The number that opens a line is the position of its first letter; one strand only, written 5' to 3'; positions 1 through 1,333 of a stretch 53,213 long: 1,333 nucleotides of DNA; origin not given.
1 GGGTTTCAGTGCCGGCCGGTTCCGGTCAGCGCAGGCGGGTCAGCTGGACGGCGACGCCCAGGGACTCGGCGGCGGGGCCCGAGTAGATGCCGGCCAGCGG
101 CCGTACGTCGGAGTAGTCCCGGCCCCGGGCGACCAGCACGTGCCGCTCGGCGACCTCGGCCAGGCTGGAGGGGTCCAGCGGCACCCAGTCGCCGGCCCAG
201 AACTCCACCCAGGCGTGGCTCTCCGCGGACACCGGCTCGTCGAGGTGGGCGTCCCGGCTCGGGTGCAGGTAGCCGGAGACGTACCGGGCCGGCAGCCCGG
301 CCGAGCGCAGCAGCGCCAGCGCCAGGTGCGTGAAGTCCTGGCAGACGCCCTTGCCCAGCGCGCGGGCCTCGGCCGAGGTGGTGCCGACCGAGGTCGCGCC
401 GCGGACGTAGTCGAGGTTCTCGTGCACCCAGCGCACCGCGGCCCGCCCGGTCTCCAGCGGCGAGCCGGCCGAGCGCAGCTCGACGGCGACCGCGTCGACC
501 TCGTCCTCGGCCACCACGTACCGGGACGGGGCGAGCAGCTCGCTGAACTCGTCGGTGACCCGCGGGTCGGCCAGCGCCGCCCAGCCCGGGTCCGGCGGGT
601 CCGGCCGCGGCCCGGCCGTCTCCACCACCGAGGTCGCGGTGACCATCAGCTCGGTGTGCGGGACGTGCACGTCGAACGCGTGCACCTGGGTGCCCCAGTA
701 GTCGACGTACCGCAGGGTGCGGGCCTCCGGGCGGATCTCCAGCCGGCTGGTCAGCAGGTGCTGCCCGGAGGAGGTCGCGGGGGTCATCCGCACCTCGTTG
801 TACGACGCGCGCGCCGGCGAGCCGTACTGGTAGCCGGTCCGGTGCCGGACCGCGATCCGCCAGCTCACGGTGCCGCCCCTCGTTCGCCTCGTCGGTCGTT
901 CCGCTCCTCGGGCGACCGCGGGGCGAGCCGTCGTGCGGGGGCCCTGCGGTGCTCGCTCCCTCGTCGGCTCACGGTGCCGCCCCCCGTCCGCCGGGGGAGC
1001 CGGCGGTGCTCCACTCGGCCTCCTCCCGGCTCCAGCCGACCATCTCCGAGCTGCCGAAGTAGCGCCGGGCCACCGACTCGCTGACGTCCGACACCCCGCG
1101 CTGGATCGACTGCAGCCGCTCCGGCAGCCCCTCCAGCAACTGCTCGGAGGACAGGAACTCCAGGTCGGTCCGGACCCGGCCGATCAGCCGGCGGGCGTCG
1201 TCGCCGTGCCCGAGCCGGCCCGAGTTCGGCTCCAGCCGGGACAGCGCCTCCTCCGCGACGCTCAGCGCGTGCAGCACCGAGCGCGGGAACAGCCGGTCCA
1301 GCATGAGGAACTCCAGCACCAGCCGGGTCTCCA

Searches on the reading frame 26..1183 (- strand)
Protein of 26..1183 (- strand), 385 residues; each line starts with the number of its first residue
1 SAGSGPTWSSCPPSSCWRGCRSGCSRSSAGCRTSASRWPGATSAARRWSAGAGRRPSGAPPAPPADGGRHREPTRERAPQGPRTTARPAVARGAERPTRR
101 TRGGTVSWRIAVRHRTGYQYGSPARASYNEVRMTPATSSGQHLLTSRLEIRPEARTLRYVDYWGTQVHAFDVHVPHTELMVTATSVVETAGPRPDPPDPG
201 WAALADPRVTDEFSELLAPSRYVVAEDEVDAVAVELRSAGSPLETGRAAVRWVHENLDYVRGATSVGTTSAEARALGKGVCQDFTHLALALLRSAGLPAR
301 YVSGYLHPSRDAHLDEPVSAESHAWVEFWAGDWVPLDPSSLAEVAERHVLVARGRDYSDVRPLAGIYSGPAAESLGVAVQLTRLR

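Call 73: search_protein_families(library=pfam, proteins=[window:26-1183:-], max_evalue=0.0001)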
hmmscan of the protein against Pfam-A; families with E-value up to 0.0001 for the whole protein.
window:26-1183:- (385 aa): 2 families
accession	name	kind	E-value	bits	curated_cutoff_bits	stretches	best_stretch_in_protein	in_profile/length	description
PF08379.15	Bact_transglu_N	-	2.3e-23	83.1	27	1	111-188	2-80/80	Bacterial transglutaminase-like N-terminal region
PF01841.26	Transglut_core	-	7.6e-22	78.1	23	1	232-338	3-108/108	Transglutaminase-like superfamily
